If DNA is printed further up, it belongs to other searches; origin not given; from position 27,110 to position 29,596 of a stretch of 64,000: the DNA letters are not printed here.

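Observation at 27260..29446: Sugar-binding lipoprotein made of two near-identical complete binding domains (in-frame 1023-bp tandem duplication)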

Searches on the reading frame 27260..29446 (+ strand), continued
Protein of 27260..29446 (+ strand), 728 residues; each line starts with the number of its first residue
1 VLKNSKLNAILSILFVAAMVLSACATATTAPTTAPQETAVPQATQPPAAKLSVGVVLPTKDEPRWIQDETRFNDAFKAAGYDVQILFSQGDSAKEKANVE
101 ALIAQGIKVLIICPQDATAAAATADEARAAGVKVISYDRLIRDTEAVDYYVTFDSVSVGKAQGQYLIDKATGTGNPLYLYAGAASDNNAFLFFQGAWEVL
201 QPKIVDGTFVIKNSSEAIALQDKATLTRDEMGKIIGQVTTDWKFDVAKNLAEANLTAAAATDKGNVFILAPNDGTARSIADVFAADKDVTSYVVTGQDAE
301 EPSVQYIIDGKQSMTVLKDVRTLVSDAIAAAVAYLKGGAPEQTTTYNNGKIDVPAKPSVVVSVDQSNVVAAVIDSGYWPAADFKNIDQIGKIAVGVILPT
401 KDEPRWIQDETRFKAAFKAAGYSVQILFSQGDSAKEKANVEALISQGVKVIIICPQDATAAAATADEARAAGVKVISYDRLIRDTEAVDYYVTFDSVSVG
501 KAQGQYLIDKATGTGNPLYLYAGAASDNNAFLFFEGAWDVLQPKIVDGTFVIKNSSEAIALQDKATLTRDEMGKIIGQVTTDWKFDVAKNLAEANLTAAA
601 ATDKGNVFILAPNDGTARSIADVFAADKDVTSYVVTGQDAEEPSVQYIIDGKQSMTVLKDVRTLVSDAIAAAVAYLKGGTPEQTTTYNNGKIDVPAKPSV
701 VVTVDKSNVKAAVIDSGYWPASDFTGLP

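Call 81: predict_structure(alignment_id=A2)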
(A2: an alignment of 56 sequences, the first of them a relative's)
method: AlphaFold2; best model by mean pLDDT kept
length: 853 residues; sequences in the alignment: 56
mean_pLDDT: 77.4   pTM: 0.56
mean pLDDT of the five models: 77.4, 77.0, 76.5, 72.5, 71.3
residues with pLDDT >= 90: 211; 70-90: 420; 50-70: 141; < 50: 81
segments of 3 or more residues with pLDDT < 50: 245-250, 524-537, 697-701, 706-738, 741-756
pLDDT, mean of each block of 10 residues (from residue 1): 74 75 84 89 72 70 88 83 85 72 68 59 79 79 74 80 85 70 82 88 79 87 87 76 50 56 78 93 82 93 97 93 77 91 96 88 90 75 71 73 80 93 91 93 89 93 91 94 88 85 92 85 44 47 85 85 87 81 85 93 69 89 86 85 79 86 88 81 76 60 43 37 38 47 45 48 64 77 65 76 82 73 83 73 62 64
secondary structure, 60 per line:
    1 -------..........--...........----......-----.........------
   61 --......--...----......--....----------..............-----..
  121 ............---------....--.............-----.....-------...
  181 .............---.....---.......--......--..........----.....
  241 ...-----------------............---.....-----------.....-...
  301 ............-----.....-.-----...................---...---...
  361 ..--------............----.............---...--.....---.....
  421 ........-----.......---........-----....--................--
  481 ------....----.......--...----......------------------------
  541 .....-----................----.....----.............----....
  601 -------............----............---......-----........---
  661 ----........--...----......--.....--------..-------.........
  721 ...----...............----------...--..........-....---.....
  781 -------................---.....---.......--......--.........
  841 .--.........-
elements in order (helices of 4 or more, strands of 3 or more residues): E8-17 E20-30 E35-40 H46-54 E63-68 E71-73 H78-83 E86-89 H101-113 H119-132 H148-160 E166-170 H178-193 E197-201 H205-211 E214-219 E222-228 H236-243 H261-272 E276-280 E292-296 H298-312 E318-322 H330-348 E352-354 H358-362 H371-381 H387-399 E408-412 H416-428 E434-440 H444-451 E457-460 H463-478 E487-490 E495-501 E504-506 H511-516 E541-545 H551-566 E571-575 H580-592 E597-600 E608-619 E624-635 E639-644 H650-657 E665-672 E675-677 H682-687 E690-694 H712-723 H728-742 H758-767 H769-772 E776-780 H788-803 E807-811 H815-821 E824-829 E832-838 H844-852

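Call 83: fold_search(model_id=the predicted structure, library=pdb)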
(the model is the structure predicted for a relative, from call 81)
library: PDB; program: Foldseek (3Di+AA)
matches with E <= 10: 1829; with E <= 0.001: 1472
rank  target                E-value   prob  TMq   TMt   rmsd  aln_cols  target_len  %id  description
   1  4rxu                  4.8e-34  1.00  0.30  0.73  21.4       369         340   51  Crystal structure of carbohydrate transporter solute binding protein CAUR_1924 from Chloroflexus aurantiacus, Target EFI (released 2014-12-24)
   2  7zk8                  3.8e-26  1.00  0.28  0.22  31.3      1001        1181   15  ABCB1 L971C mutant (mABCB1) in the outward facing state bound to AAC (released 2023-04-26)
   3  7zka                  5.0e-26  1.00  0.28  0.22  31.6      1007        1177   14  ABCB1 V978C mutant (mABCB1) in the outward facing state bound to AAC (released 2023-04-26)
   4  9ctg                  8.9e-26  1.00  0.28  0.22  31.6       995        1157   15  SapNP Reconstituted Human ABCB1 bound to ATP gammaS (released 2025-01-22)
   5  7zk4                  9.4e-26  1.00  0.29  0.23  31.3       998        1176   14  The ABCB1 L335C mutant (mABCB1) in the outward facing state (released 2023-04-26)
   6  9nfj                  9.9e-26  1.00  0.28  0.22  34.0       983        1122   15  Tuna P-glycoprotein Apo Conformation 2 (released 2025-06-04)
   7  6qex_A                1.0e-25  1.00  0.29  0.23  33.5      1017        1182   15  Nanodisc reconstituted human ABCB1 in complex with UIC2 fab and taxol (released 2019-02-27)
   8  7qkr                  1.6e-25  1.00  0.30  0.23  34.8      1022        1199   14  Cryo-EM structure of ABC transporter STE6-2p from Pichia pastoris with Verapamil at 3.2 A resolution (released 2022-10-26)
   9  7zk5                  1.6e-25  1.00  0.28  0.22  31.2      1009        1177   14  ABCB1 L335C mutant (mABCB1) in the outward facing state bound to AAC (released 2023-04-26)
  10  7o9w_A                1.6e-25  1.00  0.29  0.23  34.1      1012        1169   16  Encequidar-bound human P-glycoprotein in complex with UIC2-Fab (released 2022-01-12)
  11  4f4c_A                2.0e-25  1.00  0.23  0.16  36.6      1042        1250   16  The Crystal Structure of the Multi-Drug Transporter (released 2012-09-26)
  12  8j5q_D                4.9e-25  1.00  0.29  0.38  21.3       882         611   16  Cryo-EM structure of Mycobacterium tuberculosis OppABCD in the pre-translocation state (released 2024-04-03)
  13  8avy                  5.5e-25  1.00  0.27  0.21  31.2      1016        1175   15  The ABCB1 L335C mutant (mABCB1) in the Apo state (released 2023-09-06)
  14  7qks                  9.4e-25  1.00  0.30  0.22  35.4      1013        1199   15  Cryo-EM structure of ABC transporter STE6-2p from Pichia pastoris in apo conformation at 3.1 A resolution (released 2022-10-26)
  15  8gmj                  1.2e-24  1.00  0.28  0.22  32.2      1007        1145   15  CryoEM structure of P-Glycoprotein in collapsed closed state under continuous turnover conditions with verapamil (released 2025-04-23)
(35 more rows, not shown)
